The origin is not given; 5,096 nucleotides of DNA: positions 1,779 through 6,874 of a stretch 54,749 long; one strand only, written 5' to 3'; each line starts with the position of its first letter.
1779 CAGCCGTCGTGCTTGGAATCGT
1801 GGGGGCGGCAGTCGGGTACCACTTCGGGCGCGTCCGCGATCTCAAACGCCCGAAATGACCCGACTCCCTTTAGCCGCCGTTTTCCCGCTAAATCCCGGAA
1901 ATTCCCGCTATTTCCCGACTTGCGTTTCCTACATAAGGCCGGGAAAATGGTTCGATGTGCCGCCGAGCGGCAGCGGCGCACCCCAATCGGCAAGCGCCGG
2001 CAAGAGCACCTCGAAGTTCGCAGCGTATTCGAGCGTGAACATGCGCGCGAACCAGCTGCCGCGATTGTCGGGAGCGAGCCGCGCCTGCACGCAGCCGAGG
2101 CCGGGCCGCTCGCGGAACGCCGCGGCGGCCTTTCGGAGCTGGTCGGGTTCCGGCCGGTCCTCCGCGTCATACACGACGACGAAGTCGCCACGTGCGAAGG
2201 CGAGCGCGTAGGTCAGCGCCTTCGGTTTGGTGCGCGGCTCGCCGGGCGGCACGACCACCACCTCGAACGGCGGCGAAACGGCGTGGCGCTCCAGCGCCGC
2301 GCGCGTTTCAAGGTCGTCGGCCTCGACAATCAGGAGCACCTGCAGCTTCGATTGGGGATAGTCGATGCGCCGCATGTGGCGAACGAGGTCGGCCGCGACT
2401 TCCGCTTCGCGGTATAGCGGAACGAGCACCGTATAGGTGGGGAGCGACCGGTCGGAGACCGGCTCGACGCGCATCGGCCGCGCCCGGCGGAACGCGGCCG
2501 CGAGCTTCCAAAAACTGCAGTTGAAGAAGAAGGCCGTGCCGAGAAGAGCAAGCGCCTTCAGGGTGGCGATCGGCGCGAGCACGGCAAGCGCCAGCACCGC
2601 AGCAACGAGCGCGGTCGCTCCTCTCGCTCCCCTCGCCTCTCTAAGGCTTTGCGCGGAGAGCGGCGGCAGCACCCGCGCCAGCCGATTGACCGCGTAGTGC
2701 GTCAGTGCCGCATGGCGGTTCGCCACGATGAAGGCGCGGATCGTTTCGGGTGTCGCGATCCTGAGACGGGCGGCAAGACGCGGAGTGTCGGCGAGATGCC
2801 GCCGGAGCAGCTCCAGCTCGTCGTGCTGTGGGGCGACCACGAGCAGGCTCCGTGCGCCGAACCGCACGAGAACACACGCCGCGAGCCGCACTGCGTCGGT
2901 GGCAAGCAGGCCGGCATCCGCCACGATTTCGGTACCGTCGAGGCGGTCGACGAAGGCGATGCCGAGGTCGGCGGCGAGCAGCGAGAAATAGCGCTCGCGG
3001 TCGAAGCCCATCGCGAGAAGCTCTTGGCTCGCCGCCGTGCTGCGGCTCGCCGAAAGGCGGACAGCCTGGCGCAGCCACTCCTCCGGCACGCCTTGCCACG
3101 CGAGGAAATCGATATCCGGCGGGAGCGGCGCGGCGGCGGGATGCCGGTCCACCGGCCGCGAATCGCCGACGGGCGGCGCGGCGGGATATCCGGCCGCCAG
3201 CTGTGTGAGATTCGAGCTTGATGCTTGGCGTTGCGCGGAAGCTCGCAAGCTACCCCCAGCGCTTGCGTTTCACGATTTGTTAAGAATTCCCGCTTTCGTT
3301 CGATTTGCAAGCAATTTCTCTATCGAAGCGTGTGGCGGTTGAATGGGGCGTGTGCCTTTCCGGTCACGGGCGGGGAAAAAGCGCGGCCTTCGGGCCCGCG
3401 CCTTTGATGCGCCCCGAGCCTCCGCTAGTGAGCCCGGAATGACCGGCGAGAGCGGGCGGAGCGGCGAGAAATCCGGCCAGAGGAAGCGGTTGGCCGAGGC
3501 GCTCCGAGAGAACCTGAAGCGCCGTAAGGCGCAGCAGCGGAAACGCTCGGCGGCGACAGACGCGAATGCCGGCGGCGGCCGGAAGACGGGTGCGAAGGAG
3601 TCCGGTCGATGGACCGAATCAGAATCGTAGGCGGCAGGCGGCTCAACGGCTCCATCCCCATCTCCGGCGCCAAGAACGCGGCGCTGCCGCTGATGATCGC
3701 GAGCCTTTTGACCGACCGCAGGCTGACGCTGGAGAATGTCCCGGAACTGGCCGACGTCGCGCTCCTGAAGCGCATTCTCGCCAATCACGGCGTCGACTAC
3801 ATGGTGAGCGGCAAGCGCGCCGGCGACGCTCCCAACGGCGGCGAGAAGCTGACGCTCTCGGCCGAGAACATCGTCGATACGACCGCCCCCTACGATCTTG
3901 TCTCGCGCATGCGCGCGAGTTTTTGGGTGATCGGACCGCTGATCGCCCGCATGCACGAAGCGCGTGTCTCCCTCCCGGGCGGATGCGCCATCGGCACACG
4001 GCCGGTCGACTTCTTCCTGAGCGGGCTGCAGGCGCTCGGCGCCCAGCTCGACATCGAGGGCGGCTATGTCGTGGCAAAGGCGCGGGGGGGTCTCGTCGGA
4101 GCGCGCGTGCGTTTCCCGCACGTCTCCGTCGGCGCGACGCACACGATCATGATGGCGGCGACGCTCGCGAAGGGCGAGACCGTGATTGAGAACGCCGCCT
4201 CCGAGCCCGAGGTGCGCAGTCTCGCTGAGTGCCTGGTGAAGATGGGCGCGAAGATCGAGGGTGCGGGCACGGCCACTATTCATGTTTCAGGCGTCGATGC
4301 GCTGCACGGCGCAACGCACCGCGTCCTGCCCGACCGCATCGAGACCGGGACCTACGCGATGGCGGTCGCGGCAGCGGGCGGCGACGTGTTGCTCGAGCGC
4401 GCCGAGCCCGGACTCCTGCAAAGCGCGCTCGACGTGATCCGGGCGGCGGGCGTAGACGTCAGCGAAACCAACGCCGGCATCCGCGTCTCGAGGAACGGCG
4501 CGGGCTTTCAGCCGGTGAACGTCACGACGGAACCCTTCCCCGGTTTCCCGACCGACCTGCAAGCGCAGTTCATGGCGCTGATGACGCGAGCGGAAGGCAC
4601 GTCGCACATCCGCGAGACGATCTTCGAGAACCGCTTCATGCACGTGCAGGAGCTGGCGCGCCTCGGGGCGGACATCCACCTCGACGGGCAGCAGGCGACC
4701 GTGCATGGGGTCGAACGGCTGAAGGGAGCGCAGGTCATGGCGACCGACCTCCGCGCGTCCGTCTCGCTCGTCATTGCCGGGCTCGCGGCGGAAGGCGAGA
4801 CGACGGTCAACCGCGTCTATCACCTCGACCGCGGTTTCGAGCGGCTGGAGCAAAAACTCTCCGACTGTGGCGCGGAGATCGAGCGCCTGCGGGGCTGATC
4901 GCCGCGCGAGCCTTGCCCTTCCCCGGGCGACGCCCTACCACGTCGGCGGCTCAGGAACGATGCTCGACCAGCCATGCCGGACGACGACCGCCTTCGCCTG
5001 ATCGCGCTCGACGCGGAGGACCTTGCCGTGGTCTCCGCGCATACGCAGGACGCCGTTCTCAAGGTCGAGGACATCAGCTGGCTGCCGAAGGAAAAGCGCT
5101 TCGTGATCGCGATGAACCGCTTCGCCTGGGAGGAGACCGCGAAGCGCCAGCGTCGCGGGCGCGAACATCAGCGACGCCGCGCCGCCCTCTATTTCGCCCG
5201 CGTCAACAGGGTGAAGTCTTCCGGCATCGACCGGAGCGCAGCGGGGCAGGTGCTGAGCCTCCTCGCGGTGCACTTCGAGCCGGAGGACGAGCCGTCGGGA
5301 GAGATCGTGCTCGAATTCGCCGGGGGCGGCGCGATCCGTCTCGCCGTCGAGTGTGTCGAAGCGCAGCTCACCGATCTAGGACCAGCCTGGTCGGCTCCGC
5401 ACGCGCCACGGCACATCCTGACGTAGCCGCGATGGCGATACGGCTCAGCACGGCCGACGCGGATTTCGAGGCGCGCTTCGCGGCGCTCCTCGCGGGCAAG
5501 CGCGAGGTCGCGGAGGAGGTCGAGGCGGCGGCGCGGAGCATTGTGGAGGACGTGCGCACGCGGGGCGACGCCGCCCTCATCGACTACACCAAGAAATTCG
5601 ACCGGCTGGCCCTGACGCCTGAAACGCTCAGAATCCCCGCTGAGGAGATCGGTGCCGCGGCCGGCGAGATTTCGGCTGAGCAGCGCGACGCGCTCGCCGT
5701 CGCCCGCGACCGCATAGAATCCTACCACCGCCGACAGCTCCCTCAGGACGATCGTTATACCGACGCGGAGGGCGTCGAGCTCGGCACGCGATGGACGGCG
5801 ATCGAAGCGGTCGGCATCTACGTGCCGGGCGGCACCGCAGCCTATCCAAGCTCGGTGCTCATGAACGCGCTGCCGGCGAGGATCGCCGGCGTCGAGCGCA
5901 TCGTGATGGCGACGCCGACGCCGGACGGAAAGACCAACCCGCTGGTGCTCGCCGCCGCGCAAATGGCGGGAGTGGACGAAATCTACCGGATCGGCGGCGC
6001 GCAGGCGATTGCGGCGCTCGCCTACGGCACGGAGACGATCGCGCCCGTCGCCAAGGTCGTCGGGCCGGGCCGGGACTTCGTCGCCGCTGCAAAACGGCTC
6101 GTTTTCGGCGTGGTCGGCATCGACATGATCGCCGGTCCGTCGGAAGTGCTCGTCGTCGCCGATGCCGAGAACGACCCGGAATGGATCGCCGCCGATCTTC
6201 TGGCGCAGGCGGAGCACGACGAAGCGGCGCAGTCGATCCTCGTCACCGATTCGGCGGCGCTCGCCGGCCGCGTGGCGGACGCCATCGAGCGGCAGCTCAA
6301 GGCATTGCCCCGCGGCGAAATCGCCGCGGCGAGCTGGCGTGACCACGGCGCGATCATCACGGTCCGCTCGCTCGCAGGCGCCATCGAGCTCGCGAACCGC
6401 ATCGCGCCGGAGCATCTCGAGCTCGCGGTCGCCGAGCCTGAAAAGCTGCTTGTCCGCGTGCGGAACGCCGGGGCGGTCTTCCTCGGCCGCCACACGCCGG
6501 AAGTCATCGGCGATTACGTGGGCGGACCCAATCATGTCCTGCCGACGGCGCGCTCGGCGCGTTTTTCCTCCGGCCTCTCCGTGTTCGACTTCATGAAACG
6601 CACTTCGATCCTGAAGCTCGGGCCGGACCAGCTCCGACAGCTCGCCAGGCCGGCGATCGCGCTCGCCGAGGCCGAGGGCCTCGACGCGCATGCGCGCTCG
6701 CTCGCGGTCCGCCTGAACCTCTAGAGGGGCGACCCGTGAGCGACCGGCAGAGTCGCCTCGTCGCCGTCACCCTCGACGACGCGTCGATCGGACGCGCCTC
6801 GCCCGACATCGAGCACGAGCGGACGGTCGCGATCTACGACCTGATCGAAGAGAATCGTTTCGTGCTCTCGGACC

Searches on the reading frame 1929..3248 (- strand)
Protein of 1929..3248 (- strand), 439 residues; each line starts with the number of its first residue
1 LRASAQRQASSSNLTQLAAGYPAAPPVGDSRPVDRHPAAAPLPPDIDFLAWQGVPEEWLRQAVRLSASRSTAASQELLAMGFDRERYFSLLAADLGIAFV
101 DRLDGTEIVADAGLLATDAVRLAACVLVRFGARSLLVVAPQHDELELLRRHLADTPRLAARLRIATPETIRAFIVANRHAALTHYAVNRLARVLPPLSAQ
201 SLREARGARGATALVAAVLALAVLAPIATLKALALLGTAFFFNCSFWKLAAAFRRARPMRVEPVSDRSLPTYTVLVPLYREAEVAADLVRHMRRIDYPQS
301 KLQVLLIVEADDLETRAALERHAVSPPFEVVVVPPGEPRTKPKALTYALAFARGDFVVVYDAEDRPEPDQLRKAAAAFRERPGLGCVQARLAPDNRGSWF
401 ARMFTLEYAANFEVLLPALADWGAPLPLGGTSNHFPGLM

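Call 51: search_protein_families(library=pfam, proteins=[window:1929-3248:-], max_evalue=0.001)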
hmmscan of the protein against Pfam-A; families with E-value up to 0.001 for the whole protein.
window:1929-3248:- (439 aa): 3 families
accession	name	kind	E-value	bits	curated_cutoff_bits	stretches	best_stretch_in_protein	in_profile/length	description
PF13641.12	Glyco_tranf_2_3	-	1.4e-15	58.4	27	1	270-416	1-148/230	Glycosyltransferase like family 2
PF00535.33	Glycos_transf_2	-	1.2e-10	42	23.3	1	273-402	1-128/168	Glycosyl transferase family 2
PF13632.12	Glyco_trans_2_3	-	1.9e-06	28.3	27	1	357-427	2-71/198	Glycosyl transferase family group 2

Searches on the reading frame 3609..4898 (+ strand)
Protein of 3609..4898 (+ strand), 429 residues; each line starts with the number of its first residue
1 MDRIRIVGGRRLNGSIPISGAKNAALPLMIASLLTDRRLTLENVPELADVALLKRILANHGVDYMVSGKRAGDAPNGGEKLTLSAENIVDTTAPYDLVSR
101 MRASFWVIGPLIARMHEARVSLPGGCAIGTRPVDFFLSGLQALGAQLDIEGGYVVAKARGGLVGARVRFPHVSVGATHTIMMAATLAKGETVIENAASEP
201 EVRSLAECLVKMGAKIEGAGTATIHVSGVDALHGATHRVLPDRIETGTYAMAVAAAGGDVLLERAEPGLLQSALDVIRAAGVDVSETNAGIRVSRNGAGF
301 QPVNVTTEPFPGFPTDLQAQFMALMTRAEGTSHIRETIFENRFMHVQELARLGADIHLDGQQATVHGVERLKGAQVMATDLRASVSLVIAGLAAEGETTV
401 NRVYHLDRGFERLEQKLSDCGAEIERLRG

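Call 51: search_protein_families(library=pfam, proteins=[window:3609-4898:+], max_evalue=0.001)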
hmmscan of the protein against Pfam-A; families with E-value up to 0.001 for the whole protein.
window:3609-4898:+ (429 aa): 1 family
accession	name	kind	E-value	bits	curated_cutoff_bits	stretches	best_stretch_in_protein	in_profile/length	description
PF00275.25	EPSP_synthase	-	1.4e-100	337.4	22.8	1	8-417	3-417/417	EPSP synthase (3-phosphoshikimate 1-carboxyvinyltransferase)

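Call 77: list_cluster_members(proteins=[P0130, P0121, window:3609-4898:+, window:45020-46333:+, window:36902-38407:+, window:7664-8326:+])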
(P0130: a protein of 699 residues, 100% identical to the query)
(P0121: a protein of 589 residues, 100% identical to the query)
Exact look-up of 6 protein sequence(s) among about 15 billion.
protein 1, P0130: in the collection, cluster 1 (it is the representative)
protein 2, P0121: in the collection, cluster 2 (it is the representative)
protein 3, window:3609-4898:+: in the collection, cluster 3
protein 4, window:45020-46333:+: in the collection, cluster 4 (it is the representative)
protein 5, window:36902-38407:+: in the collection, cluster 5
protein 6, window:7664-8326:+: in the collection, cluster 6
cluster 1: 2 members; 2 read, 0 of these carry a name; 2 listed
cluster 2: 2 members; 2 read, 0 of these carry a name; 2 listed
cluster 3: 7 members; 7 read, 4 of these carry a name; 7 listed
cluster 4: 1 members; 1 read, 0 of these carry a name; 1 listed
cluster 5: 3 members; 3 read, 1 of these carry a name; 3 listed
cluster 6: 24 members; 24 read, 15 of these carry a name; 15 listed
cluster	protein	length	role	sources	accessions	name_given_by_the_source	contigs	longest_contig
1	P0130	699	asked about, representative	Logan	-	-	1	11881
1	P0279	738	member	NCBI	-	-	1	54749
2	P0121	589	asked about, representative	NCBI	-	-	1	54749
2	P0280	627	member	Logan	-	-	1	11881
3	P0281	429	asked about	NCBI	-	-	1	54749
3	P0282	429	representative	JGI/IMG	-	UDP-N-acetylglucosamine 1-carboxyvinyltransferase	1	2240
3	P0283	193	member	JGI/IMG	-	UDP-N-acetylglucosamine 1-carboxyvinyltransferase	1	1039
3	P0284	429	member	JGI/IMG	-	UDP-N-acetylglucosamine 1-carboxyvinyltransferase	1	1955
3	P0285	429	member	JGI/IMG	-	UDP-N-acetylglucosamine 1-carboxyvinyltransferase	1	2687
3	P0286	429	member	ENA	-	-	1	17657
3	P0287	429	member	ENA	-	-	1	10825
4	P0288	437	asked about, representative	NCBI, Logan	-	-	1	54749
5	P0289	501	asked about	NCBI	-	-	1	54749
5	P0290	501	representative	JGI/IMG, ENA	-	putative tricarboxylic transport membrane protein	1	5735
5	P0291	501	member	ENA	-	-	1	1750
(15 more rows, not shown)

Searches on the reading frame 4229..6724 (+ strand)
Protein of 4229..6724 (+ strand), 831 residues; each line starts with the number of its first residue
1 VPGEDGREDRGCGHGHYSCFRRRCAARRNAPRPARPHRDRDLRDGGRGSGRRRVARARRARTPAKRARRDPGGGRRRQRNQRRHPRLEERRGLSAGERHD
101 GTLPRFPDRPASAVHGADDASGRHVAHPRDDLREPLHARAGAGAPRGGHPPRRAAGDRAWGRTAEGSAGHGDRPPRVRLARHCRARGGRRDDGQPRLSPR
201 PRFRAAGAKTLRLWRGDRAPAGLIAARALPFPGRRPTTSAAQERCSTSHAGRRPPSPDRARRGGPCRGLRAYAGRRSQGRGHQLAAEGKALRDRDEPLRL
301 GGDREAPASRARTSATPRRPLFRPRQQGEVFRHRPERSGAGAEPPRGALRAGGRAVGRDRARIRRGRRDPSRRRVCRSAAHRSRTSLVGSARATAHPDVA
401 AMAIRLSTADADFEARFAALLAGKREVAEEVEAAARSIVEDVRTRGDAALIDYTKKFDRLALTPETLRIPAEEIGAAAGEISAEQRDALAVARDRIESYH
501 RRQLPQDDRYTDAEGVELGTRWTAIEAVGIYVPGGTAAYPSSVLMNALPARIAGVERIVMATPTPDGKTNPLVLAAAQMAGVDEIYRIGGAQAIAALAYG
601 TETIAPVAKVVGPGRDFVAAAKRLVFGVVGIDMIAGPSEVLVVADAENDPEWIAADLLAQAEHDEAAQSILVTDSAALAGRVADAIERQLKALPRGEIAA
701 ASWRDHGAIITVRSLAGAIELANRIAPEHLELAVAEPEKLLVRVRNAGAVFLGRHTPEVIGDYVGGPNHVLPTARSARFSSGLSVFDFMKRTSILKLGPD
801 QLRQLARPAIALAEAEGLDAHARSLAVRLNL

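Call 51: search_protein_families(library=pfam, proteins=[window:4229-6724:+], max_evalue=0.001)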
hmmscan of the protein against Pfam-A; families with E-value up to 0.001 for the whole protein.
window:4229-6724:+ (831 aa): 1 family
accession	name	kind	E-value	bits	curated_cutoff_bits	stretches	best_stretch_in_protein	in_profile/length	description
PF00815.25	Histidinol_dh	-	9.2e-169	562.2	27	1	426-829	6-411/411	Histidinol dehydrogenase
